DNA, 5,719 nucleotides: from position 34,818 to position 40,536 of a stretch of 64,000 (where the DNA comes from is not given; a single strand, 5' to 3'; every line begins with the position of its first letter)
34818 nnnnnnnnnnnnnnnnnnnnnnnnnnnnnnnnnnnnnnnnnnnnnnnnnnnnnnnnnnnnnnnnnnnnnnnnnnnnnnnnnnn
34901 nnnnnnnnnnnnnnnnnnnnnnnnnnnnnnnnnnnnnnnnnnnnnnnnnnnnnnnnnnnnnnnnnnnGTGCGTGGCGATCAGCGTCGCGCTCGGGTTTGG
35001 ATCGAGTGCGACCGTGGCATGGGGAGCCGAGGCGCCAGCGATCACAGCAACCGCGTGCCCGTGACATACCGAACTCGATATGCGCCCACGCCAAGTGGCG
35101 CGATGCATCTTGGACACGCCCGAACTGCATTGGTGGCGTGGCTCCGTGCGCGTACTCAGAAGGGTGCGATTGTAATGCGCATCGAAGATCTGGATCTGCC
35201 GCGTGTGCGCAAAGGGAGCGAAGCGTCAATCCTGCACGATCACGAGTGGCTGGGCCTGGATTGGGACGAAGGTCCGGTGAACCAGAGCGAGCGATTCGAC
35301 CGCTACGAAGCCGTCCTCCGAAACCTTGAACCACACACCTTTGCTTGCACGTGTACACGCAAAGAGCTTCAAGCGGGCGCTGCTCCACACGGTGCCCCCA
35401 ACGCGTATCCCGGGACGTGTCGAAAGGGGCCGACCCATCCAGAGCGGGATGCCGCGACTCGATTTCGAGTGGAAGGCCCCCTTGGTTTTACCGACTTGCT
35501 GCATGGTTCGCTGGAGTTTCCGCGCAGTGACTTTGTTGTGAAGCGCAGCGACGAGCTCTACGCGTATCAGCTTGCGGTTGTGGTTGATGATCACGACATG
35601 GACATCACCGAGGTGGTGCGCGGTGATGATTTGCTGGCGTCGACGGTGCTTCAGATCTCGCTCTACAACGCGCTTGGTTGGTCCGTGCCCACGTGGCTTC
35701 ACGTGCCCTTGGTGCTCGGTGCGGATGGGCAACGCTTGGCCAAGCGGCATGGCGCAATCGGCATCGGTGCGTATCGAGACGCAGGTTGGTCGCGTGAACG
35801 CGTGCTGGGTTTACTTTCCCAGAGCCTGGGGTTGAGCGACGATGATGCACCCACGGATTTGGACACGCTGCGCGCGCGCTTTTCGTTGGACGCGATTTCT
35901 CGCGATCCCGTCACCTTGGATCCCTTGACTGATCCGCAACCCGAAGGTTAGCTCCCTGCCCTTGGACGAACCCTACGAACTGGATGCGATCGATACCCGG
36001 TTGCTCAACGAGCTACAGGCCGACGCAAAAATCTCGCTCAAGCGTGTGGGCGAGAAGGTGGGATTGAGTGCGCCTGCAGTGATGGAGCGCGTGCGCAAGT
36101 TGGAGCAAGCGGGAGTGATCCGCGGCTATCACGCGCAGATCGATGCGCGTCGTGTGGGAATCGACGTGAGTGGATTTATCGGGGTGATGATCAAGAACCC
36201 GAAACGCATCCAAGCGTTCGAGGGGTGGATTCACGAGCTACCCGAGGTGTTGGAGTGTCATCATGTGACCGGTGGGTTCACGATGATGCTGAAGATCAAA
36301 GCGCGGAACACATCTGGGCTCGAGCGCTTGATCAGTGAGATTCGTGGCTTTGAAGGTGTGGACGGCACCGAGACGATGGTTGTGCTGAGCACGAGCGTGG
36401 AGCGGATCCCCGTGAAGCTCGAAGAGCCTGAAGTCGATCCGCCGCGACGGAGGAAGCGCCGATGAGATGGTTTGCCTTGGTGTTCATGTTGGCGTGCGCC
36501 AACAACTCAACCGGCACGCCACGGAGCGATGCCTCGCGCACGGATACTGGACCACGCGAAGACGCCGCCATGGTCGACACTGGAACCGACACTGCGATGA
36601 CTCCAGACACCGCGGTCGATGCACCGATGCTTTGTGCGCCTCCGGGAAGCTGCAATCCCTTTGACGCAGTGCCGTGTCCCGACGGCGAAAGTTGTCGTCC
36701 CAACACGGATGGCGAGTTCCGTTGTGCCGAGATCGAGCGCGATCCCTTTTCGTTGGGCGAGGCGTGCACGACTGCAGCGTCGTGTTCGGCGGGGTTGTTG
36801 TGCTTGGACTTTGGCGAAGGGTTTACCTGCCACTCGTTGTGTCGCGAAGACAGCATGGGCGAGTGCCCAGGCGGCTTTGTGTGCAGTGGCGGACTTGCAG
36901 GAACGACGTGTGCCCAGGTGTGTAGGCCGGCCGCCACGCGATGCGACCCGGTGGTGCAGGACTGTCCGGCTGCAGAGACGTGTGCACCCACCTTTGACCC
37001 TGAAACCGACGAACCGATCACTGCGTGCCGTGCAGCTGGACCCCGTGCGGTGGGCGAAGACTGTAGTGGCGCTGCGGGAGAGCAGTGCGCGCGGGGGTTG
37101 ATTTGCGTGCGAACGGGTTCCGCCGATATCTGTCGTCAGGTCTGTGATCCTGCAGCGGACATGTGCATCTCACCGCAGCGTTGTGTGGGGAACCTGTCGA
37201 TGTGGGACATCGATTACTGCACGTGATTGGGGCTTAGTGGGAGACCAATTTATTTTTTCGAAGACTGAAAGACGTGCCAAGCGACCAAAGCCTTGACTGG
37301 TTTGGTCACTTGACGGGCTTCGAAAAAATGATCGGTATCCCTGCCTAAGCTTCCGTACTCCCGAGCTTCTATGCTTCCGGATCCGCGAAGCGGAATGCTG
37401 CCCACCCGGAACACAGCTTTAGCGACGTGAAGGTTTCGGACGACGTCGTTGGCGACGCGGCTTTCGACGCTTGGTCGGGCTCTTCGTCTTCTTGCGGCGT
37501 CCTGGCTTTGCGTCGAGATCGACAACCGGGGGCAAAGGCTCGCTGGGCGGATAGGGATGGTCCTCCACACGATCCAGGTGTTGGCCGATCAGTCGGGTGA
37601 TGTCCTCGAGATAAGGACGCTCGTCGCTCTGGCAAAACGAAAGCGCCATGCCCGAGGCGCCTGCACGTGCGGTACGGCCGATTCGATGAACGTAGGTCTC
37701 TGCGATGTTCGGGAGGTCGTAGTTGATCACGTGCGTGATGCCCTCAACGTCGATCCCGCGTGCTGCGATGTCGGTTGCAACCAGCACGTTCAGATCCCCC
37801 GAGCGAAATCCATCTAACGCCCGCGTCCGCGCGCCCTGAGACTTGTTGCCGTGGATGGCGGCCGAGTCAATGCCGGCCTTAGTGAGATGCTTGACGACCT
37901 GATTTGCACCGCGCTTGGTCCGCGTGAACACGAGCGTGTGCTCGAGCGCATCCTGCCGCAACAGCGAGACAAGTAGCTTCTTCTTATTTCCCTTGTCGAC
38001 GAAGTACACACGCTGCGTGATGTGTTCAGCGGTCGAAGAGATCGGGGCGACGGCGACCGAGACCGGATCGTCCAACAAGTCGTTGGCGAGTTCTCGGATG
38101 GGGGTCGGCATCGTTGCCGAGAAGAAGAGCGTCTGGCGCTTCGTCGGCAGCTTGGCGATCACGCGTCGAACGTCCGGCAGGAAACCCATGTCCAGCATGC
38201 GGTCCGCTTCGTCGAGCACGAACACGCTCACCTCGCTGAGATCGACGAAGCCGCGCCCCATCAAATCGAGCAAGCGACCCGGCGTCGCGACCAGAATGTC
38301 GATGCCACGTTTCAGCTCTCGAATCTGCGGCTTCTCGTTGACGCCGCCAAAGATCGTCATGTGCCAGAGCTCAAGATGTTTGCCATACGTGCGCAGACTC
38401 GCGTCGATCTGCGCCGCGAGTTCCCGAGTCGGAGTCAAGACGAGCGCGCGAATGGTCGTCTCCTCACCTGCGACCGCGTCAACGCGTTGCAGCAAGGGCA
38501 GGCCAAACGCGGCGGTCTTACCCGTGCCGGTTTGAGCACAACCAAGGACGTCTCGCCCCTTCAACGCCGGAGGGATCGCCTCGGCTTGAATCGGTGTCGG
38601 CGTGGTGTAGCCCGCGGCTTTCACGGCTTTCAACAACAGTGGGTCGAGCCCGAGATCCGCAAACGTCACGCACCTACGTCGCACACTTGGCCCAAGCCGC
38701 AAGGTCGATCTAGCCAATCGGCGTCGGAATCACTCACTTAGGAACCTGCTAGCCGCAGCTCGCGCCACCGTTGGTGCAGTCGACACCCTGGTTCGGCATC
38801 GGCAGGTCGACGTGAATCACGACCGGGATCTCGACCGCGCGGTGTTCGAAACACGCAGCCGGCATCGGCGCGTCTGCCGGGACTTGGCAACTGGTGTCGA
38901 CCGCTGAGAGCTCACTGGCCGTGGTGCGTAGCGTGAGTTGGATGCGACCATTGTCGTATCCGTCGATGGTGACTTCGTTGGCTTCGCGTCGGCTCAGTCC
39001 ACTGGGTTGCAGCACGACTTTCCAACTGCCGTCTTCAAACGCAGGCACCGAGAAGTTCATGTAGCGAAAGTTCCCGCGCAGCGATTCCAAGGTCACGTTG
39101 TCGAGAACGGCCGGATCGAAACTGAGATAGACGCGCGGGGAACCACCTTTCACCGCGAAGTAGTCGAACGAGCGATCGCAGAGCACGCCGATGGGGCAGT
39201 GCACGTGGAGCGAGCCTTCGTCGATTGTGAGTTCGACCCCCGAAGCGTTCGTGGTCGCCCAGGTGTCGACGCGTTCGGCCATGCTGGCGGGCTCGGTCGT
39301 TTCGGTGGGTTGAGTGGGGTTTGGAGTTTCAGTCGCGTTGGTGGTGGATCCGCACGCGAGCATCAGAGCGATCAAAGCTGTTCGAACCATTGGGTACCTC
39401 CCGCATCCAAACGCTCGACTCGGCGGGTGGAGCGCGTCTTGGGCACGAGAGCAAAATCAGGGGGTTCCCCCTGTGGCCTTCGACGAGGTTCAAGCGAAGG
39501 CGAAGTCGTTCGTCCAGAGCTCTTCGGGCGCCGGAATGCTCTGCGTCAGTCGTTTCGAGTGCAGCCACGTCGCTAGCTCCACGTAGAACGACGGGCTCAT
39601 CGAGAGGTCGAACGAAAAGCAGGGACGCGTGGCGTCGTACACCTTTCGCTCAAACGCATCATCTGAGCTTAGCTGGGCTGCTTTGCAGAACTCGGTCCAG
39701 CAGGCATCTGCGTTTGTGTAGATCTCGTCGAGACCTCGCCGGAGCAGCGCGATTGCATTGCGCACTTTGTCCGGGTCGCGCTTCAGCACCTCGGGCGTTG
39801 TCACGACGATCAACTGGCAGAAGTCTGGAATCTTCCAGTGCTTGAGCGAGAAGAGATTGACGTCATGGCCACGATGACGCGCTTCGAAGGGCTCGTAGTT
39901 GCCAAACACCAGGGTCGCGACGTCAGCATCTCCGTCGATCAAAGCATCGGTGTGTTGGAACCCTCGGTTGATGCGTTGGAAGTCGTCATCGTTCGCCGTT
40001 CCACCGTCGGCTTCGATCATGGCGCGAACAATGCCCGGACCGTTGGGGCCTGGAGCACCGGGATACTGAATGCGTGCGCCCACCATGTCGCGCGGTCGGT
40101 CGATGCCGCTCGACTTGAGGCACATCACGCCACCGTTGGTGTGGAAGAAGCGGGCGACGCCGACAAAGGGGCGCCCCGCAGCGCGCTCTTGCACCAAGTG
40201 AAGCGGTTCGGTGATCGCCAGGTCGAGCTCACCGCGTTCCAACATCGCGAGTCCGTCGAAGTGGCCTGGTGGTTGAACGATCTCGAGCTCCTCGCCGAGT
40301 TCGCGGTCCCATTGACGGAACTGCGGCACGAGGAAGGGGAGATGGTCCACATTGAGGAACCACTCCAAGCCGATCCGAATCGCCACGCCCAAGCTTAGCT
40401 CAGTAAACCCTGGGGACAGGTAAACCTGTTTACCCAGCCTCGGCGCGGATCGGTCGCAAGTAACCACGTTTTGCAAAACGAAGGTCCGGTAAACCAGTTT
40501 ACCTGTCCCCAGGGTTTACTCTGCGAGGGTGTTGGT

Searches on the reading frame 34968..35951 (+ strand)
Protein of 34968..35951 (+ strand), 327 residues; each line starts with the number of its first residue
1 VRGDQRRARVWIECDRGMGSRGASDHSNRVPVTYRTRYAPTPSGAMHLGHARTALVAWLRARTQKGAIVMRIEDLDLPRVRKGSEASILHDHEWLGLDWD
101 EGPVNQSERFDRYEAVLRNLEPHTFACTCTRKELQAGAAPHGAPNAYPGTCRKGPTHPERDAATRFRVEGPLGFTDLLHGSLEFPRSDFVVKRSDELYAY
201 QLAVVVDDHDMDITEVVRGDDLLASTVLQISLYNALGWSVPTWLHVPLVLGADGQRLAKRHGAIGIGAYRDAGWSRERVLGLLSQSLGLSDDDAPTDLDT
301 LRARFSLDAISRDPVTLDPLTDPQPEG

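Call 31: search_protein_families(library=pfam, proteins=[window:34968-35951:+])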
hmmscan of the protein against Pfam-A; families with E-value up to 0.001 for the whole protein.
window:34968-35951:+ (327 aa): 1 family
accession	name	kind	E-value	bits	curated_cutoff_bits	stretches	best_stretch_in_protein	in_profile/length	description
PF00749.27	tRNA-synt_1c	-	3.9e-52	177.6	23.4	1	35-283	3-272/314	tRNA synthetases class I (E and Q), catalytic domain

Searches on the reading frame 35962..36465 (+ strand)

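Call 31: search_protein_families(library=pfam, proteins=[window:35962-36465:+])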
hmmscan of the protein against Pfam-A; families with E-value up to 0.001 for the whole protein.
window:35962-36465:+ (167 aa): 5 families
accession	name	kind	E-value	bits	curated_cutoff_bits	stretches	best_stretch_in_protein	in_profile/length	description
PF01037.27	AsnC_trans_reg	-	2e-19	69.7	25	1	75-144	3-73/73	Lrp/AsnC ligand binding domain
PF13404.12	HTH_AsnC-type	-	1.2e-16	60.7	27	1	7-48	1-42/42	AsnC-type helix-turn-helix domain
PF13412.12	HTH_24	-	4.3e-15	55.5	21.9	1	7-54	1-48/48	Winged helix-turn-helix DNA-binding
PF22451.2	NirdL-like_HTH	-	2.4e-05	24.2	27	1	29-54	22-47/47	Siroheme decarboxylase NirDL-like HTH domain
PF12802.13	MarR_2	-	0.00047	20.7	27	1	8-58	4-55/61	MarR family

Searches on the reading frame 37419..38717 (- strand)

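Call 11: search_protein_families(library=pfam, proteins=[window:37419-38717:-])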
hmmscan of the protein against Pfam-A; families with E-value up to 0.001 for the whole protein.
window:37419-38717:- (432 aa): 3 families
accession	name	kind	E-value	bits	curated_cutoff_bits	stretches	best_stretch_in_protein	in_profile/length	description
PF00270.35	DEAD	-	3.7e-52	176.8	26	1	41-209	1-166/167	DEAD/DEAH box helicase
PF00271.37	Helicase_C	-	8.6e-30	103.7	23.5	1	245-353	2-110/110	Helicase conserved C-terminal domain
PF04851.21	ResIII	-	2.8e-06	27.8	22.5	1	57-203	26-162/164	Type III restriction enzyme, res subunit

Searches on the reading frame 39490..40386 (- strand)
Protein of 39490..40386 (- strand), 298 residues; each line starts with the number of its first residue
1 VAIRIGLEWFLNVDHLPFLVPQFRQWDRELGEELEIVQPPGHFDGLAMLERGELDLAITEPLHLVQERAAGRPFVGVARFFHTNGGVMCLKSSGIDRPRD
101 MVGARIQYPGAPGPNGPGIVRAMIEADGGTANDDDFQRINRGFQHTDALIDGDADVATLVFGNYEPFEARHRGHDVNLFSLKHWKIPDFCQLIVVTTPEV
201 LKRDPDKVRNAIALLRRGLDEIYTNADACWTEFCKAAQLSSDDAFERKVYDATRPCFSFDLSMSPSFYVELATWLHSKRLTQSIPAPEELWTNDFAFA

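Call 11: search_protein_families(library=pfam, proteins=[window:39490-40386:-])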
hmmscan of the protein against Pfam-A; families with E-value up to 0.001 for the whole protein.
window:39490-40386:- (298 aa): 2 families
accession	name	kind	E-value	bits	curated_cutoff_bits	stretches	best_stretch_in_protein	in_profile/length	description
PF09084.16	NMT1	-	6.1e-42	144.4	20.5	1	12-225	1-212/216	NMT1/THI5 like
PF12974.12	Phosphonate-bd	-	3.8e-08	33.4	27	1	25-213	22-214/242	ABC transporter, phosphonate, periplasmic substrate-binding protein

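Call 17: find_homologous_proteins(query=window:39490-40386:-)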
Query window:39490-40386:- (298 aa): 270 proteins with E <= 0.001 among 1908 candidates; the best 120 are listed.
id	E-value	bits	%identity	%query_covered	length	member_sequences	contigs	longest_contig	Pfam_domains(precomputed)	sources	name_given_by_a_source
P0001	2.9e-205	698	100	100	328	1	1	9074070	PF09084.17,PF12974.13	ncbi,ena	-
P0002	1.4e-104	368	54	99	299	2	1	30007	PF09084.17,PF12974.13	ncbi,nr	ncbi:MAG: ABC transporter substrate-binding protein [Myxococcales bacterium]|nr:ABC transporter subs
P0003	8.3e-104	365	55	99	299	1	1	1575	PF09084.17,PF12974.13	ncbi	-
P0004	1.2e-103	365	54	99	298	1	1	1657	PF09084.17,PF12974.13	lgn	-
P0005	1.6e-103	364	53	100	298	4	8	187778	PF13379.12,PF09084.17,PF12974.13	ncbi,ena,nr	ncbi:MAG TPA: ABC transporter substrate-binding protein [Polyangiaceae bacterium LLY-WYZ-15_(1-7)]|n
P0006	4.2e-103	363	53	99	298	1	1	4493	PF09084.17,PF12974.13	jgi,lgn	jgi:ABC-type nitrate/sulfonate/bicarbonate transport system substrate-binding protein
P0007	2.8e-102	360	54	98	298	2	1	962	PF09084.17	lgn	-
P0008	1.7e-101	357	53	99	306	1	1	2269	PF09084.17,PF12974.13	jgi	jgi:ABC-type nitrate/sulfonate/bicarbonate transport system substrate-binding protein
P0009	1.9e-101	357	52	99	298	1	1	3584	PF13379.12,PF09084.17,PF12974.13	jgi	jgi:ABC-type nitrate/sulfonate/bicarbonate transport system substrate-binding protein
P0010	5.3e-101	356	53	99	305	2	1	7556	PF09084.17,PF12974.13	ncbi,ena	-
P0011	1.6e-100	354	53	99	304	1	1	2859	PF09084.17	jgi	jgi:ABC-type nitrate/sulfonate/bicarbonate transport system substrate-binding protein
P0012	3.1e-100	353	53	98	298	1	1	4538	PF09084.17,PF12974.13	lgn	-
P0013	4.1e-100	353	52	99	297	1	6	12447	PF09084.17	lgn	-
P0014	4.2e-100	353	52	99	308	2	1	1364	PF09084.17,PF12974.13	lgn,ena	-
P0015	4.6e-100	353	52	99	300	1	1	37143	PF09084.17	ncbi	ncbi:MAG: ABC transporter substrate-binding protein [Myxococcota bacterium]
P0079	4.9e-96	340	51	99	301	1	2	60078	PF13379.12,PF09084.17,PF12974.13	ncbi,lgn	ncbi:MAG: ABC transporter substrate-binding protein [Sandaracinaceae bacterium]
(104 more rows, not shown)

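Call 19: find_encoding_contigs(protein=P0001, flank=10000, max_places=4)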
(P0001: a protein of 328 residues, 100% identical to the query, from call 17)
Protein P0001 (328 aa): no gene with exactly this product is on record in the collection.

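Call 21: find_encoding_contigs(protein=P0002, flank=6000, max_places=2)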
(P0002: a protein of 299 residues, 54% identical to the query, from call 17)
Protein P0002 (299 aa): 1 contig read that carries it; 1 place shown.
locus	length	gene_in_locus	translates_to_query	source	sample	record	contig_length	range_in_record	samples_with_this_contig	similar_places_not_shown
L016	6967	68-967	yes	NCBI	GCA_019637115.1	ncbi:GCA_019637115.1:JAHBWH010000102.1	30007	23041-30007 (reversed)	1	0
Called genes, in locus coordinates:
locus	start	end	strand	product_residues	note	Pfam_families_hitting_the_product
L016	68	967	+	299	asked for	PF09084:NMT1, PF12974:Phosphonate-bd (weak)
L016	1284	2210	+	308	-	-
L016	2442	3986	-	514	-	-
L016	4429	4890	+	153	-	PF00578:AhpC-TSA, PF08534:Redoxin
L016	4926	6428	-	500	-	PF00004:AAA, PF17862:AAA_lid_3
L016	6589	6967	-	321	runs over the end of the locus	PF12625:Arabinose_bd, PF00165:HTH_AraC (faint), PF12833:HTH_18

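Call 22: find_encoding_contigs(protein=P0005, flank=6000, max_places=3)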
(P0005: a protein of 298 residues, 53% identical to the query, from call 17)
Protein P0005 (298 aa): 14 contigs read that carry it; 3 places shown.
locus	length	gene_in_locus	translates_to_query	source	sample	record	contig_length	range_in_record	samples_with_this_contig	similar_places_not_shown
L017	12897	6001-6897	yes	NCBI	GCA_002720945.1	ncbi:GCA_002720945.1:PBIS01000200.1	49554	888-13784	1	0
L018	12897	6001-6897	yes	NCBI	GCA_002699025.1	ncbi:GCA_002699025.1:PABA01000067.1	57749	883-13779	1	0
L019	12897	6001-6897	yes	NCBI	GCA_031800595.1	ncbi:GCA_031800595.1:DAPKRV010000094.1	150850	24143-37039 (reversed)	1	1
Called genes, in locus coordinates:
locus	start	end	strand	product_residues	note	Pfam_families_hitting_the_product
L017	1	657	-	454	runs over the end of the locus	PF03448:MgtE_N, PF00571:CBS, PF01769:MgtE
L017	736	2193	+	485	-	PF00069:Pkinase, PF03109:ABC1 (faint), PF07714:PK_Tyr_Ser-Thr, PF17667:Pkinase_fungal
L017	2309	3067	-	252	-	PF14512:TM1586_NiRdase (faint), PF00881:Nitroreductase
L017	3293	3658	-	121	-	PF00132:Hexapep, PF14602:Hexapep_2 (weak)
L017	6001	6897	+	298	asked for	PF13379:NMT1_2 (faint), PF09084:NMT1, PF12974:Phosphonate-bd (weak)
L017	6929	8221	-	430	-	PF10025:DUF2267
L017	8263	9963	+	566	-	-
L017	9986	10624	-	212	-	PF05685:Uma2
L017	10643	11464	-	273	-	-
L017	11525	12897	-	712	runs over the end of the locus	PF04879:Molybdop_Fe4S4, PF00384:Molybdopterin, PF01568:Molydop_binding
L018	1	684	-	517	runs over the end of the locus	PF03448:MgtE_N, PF00571:CBS, PF01769:MgtE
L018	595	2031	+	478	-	PF00069:Pkinase, PF03109:ABC1 (faint), PF07714:PK_Tyr_Ser-Thr, PF17667:Pkinase_fungal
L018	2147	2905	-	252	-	PF14512:TM1586_NiRdase (faint), PF00881:Nitroreductase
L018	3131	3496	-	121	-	PF00132:Hexapep, PF14602:Hexapep_2 (weak)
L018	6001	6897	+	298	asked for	PF13379:NMT1_2 (faint), PF09084:NMT1, PF12974:Phosphonate-bd (weak)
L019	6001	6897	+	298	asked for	PF13379:NMT1_2 (faint), PF09084:NMT1, PF12974:Phosphonate-bd (weak)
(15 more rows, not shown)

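Call 23: find_encoding_contigs(protein=P0015, flank=6000, max_places=2)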
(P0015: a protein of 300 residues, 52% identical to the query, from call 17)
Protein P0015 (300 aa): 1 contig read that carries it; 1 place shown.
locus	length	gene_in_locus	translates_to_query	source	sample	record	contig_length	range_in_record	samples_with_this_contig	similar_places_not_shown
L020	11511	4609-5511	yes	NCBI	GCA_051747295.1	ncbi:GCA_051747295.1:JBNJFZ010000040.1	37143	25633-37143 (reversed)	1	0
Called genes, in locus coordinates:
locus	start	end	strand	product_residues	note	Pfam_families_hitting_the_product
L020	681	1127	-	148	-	-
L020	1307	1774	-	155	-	-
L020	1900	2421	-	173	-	PF09500:YiiD_C (faint), PF14539:DUF4442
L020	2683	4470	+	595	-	-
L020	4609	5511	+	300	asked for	PF09084:NMT1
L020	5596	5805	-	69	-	PF11127:YgaP-like_TM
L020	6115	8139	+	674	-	PF21138:SMUBP-2_HCS1_1B, PF05970:PIF1 (faint), PF13086:AAA_11, PF13245:AAA_19, PF13604:AAA_30, PF25199:nSTAND_NTPase5 (faint), PF01443:Viral_helicase1 (faint), PF13087:AAA_12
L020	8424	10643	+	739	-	-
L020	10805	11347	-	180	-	PF00890:FAD_binding_2 (faint), PF01266:DAO (faint), PF03486:HI0933_like (faint), PF05834:Lycopene_cycl (faint), PF07992:Pyr_redox_2 (weak), PF13454:NAD_binding_9 (faint), PF13738:Pyr_redox_3 (faint), PF07992:Pyr_redox_2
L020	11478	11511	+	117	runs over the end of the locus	PF06155:GBBH-like_N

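Call 24: find_encoding_contigs(protein=P0079, flank=6000, max_places=2)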
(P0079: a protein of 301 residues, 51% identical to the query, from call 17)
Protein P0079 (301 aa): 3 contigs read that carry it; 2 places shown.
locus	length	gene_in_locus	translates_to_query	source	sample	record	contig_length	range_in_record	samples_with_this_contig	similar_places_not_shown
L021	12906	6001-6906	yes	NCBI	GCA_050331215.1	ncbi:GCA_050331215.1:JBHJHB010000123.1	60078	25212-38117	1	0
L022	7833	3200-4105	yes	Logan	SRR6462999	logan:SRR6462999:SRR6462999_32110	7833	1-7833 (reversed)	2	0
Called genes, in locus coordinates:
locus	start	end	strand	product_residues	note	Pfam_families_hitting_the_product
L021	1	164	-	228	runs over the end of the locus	PF02527:GidB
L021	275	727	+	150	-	-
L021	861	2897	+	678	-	PF00085:Thioredoxin (faint), PF13462:Thioredoxin_4, PF00462:Glutaredoxin (faint), PF01323:DSBA, PF13462:Thioredoxin_4, PF01323:DSBA, PF13462:Thioredoxin_4, PF01323:DSBA, +4 more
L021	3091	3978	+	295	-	-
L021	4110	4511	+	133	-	PF22550:CesT_Tir_1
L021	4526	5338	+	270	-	PF04012:PspA_IM30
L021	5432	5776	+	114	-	PF09723:Zn_ribbon_8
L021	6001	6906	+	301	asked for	PF13379:NMT1_2 (weak), PF09084:NMT1, PF12974:Phosphonate-bd (weak)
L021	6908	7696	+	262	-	PF02110:HK, PF01256:Carb_kinase, PF08543:Phos_pyr_kin (weak)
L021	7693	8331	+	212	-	PF02581:TMP-TENI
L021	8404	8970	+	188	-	PF02525:Flavodoxin_2, PF03358:FMN_red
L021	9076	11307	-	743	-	PF00580:UvrD-helicase, PF13245:AAA_19, PF13604:AAA_30 (faint), PF01443:Viral_helicase1 (faint), PF13538:UvrD_C_2 (faint), PF13361:UvrD_C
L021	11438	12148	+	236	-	PF07638:Sigma70_ECF, PF04542:Sigma70_r2, PF08281:Sigma70_r4_2, PF04545:Sigma70_r4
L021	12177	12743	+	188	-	-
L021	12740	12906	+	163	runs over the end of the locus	-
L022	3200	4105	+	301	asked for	PF13379:NMT1_2 (weak), PF09084:NMT1, PF12974:Phosphonate-bd (weak)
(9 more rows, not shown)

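Call 30: list_cluster_members(proteins=[P0001])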
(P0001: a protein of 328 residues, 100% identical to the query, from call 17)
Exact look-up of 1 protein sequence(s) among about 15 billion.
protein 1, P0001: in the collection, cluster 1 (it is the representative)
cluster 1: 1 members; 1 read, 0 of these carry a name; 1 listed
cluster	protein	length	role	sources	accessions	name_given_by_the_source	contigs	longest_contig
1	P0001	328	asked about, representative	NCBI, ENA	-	-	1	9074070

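Call 32: search_protein_families(library=ncbifam, proteins=[window:39490-40386:-], max_evalue=0.01)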
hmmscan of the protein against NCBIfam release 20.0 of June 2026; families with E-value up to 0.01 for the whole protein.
window:39490-40386:- (298 aa): 1 family
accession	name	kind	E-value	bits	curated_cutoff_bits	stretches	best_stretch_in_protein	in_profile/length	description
TIGR02122.1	TRAP_TAXI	subfamily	0.0089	14.9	84.35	0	76-163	114-200/320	TAXI family TRAP transporter solute-binding subunit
